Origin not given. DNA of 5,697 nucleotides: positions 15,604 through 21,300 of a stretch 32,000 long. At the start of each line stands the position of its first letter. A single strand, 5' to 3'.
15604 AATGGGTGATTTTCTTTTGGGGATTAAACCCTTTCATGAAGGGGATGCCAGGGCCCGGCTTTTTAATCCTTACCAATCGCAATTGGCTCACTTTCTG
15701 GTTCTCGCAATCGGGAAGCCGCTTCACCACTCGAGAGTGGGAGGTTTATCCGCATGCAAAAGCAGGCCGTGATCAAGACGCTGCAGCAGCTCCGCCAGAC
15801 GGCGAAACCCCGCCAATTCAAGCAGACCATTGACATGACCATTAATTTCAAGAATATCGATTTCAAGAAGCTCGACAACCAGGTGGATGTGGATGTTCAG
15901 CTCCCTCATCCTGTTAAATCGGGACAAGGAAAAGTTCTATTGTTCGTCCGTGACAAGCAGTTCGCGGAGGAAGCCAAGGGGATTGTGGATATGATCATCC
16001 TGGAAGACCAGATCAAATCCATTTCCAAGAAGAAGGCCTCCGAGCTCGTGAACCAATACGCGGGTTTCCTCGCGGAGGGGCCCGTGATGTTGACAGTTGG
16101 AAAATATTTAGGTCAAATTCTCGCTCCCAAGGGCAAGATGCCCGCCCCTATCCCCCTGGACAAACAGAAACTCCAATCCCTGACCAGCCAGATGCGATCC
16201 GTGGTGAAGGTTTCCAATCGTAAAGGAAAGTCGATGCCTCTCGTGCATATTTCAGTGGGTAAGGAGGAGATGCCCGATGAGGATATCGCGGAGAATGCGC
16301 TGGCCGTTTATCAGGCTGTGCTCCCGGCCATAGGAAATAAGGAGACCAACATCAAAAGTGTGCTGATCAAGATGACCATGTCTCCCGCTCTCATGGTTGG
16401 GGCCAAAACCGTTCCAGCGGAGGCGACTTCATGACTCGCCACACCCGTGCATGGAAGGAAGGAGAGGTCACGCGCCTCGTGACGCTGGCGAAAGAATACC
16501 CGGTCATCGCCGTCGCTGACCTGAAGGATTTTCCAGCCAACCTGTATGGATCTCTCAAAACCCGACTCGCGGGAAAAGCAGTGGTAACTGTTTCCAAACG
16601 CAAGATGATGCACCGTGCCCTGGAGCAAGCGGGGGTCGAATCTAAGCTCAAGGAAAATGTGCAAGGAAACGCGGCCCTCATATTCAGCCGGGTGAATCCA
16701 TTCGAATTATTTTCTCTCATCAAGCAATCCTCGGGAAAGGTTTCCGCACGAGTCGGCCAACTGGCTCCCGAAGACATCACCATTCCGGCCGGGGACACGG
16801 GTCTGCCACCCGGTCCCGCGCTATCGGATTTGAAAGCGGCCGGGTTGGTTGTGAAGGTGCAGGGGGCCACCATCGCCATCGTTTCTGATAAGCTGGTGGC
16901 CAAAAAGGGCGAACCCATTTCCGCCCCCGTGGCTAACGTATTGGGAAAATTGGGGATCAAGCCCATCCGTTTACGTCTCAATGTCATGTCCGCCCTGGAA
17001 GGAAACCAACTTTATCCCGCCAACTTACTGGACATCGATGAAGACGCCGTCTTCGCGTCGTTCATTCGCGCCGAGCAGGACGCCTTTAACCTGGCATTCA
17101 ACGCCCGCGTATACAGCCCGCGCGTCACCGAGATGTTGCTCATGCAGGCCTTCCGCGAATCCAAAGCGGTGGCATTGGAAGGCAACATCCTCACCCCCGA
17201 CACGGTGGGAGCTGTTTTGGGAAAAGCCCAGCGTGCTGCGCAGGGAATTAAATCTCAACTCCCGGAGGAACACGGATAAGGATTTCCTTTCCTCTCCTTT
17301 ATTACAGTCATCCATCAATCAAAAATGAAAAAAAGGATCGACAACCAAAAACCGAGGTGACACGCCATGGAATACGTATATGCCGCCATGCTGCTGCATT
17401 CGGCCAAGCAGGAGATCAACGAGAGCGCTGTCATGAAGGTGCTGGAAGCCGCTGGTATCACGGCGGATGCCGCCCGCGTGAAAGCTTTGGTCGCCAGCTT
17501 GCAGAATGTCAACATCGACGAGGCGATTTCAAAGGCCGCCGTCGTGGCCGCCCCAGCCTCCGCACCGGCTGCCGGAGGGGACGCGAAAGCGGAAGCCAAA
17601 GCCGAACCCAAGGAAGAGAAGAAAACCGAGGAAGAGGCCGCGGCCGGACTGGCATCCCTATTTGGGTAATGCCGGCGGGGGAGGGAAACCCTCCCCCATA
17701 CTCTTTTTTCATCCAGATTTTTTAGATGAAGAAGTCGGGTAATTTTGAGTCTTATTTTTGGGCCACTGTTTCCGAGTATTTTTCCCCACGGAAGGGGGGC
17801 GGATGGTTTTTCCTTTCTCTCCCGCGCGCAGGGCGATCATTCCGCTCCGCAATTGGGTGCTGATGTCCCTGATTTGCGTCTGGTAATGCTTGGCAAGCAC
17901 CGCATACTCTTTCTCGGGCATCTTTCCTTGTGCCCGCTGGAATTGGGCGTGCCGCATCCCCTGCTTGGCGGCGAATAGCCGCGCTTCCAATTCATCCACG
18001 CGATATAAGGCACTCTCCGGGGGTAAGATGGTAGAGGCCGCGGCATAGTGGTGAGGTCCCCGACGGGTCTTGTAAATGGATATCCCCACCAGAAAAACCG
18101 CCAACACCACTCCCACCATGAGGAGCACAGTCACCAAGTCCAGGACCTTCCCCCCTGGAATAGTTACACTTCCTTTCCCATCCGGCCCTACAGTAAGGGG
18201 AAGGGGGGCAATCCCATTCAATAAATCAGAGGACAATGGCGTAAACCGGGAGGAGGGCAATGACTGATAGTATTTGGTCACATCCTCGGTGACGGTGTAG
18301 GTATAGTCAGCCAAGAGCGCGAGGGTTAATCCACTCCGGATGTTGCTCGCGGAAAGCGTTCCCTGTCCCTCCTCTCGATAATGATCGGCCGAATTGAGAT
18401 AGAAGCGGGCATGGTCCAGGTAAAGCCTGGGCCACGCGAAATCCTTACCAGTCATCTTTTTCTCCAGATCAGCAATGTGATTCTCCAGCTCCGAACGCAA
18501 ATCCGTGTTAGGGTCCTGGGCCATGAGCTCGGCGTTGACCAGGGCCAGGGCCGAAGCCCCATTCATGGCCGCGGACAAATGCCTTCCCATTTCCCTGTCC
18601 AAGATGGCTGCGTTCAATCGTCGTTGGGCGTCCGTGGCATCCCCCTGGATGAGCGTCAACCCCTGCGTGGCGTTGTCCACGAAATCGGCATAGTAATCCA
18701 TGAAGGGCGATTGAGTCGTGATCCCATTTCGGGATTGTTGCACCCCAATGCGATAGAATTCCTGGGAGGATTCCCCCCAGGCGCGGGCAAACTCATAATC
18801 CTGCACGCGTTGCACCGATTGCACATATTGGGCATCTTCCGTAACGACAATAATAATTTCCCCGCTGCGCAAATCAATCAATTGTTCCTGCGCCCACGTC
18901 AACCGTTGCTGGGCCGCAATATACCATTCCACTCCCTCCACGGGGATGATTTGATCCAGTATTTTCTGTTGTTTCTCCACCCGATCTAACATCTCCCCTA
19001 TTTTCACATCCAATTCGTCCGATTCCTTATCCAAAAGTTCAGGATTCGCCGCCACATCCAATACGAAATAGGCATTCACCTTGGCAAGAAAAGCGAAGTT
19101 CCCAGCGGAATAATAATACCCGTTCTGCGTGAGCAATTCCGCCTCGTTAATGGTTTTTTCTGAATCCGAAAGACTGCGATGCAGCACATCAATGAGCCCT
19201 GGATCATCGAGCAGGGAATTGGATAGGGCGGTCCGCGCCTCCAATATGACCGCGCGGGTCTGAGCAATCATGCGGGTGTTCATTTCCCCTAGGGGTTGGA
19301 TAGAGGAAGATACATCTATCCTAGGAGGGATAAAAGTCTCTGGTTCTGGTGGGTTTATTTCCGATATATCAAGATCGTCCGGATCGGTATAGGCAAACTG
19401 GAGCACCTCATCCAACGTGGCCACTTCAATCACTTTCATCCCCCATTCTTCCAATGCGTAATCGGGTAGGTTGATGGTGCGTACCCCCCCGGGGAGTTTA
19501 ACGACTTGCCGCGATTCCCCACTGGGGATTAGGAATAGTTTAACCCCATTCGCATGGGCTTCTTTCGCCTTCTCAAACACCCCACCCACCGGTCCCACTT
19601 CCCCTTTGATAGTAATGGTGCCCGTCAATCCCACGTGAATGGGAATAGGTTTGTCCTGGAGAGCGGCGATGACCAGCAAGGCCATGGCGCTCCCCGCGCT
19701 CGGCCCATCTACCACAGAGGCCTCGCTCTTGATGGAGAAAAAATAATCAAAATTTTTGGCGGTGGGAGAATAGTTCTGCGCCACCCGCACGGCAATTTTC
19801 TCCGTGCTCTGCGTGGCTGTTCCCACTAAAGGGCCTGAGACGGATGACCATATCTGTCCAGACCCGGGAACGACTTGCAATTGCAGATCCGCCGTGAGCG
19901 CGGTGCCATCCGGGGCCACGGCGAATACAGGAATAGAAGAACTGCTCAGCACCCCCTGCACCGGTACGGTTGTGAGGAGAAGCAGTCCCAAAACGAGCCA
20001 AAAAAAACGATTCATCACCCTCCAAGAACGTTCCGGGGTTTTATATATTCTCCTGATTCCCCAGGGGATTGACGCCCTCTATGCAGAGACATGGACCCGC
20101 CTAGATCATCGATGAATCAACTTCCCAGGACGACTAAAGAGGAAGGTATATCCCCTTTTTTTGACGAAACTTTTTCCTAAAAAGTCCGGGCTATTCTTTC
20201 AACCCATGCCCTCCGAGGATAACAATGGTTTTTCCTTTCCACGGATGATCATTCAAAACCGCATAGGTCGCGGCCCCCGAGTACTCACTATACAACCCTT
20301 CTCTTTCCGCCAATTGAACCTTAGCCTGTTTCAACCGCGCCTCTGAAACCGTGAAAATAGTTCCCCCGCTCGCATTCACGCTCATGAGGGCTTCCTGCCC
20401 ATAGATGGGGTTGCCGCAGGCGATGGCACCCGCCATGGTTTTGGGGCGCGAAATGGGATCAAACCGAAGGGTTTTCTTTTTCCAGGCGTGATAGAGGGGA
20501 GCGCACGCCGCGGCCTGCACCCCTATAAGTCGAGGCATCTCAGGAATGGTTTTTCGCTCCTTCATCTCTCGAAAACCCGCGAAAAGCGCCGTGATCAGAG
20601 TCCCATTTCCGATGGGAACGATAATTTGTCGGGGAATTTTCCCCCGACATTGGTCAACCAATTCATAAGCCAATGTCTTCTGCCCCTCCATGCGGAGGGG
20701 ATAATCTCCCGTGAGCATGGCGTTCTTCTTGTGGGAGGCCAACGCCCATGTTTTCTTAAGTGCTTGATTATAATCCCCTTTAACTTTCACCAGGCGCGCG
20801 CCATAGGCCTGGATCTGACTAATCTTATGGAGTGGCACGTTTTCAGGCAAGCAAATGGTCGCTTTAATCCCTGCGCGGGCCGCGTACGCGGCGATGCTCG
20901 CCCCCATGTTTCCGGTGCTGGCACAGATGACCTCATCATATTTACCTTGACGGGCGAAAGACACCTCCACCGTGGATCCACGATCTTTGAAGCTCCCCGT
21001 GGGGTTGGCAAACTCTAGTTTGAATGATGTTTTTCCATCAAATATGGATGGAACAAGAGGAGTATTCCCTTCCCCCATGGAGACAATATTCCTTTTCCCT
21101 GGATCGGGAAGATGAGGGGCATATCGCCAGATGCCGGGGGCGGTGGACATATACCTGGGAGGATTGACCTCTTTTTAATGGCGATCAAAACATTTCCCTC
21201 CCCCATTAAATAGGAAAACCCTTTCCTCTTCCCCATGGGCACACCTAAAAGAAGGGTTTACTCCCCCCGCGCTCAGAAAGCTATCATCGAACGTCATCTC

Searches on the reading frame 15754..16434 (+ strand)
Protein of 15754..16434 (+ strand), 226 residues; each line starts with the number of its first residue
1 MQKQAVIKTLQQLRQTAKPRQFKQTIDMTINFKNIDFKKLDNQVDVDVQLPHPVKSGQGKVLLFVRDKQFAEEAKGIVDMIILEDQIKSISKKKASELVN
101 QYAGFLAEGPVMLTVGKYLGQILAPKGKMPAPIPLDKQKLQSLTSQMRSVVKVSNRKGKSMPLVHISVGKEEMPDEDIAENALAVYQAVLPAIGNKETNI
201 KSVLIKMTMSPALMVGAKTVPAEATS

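Call 5: search_protein_families(library=pfam, proteins=[window:15754-16434:+], max_evalue=0.01)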
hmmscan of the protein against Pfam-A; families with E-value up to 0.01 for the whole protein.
window:15754-16434:+ (226 aa): 1 family
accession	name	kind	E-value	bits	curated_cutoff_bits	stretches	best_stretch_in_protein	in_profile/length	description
PF00687.26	Ribosomal_L1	-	1e-39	136.6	32.2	1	16-211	4-198/198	Ribosomal protein L1p/L10e family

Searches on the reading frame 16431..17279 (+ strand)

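Call 5: search_protein_families(library=pfam, proteins=[window:16431-17279:+], max_evalue=0.01)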
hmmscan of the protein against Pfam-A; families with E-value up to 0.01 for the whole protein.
window:16431-17279:+ (282 aa): 2 families
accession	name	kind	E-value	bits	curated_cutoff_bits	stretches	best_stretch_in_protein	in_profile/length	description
PF00466.25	Ribosomal_L10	-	8.2e-18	64.8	22.8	1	4-99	1-97/100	Ribosomal protein L10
PF17777.6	RL10P_insert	-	1.1e-16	60.9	29.1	1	106-176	1-71/71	Insertion domain in 60S ribosomal protein L10P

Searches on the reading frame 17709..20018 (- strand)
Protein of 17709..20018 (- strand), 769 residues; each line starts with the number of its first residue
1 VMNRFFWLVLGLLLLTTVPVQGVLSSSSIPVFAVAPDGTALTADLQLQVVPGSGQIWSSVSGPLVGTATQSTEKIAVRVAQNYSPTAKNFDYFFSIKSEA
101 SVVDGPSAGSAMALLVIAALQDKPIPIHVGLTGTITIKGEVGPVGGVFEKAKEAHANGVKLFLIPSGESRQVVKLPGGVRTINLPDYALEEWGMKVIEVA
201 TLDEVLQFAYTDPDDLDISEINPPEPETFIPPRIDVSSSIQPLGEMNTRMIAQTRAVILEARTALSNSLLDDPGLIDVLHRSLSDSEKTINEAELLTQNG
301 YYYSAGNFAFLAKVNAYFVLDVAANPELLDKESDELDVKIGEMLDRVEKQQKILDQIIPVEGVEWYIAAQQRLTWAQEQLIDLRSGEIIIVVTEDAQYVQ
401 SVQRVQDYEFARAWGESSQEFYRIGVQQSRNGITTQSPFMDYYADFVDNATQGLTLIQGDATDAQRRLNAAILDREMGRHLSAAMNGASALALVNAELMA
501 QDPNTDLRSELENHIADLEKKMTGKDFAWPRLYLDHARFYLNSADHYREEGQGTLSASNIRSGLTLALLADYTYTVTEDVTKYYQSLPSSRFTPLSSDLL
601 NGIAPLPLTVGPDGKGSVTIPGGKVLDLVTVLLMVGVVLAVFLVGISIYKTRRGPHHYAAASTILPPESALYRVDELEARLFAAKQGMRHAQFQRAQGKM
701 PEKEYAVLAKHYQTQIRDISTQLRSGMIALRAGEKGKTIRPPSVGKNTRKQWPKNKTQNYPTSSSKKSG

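Call 5: search_protein_families(library=pfam, proteins=[window:17709-20018:-], max_evalue=0.01)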
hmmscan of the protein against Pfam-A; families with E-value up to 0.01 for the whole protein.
window:17709-20018:- (769 aa): 1 family
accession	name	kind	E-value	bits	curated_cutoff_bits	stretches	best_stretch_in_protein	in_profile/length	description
PF05362.19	Lon_C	-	9.7e-17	61.6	21.1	1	96-209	100-202/205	Lon protease (S16) C-terminal proteolytic domain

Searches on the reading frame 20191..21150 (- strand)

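Call 5: search_protein_families(library=pfam, proteins=[window:20191-21150:-], max_evalue=0.01)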
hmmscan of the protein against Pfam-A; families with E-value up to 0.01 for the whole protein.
window:20191-21150:- (319 aa): 1 family
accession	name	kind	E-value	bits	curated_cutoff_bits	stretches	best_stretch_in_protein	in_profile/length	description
PF00291.31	PALP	-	4.8e-70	236.7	35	1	23-311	1-291/295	Pyridoxal-phosphate dependent enzyme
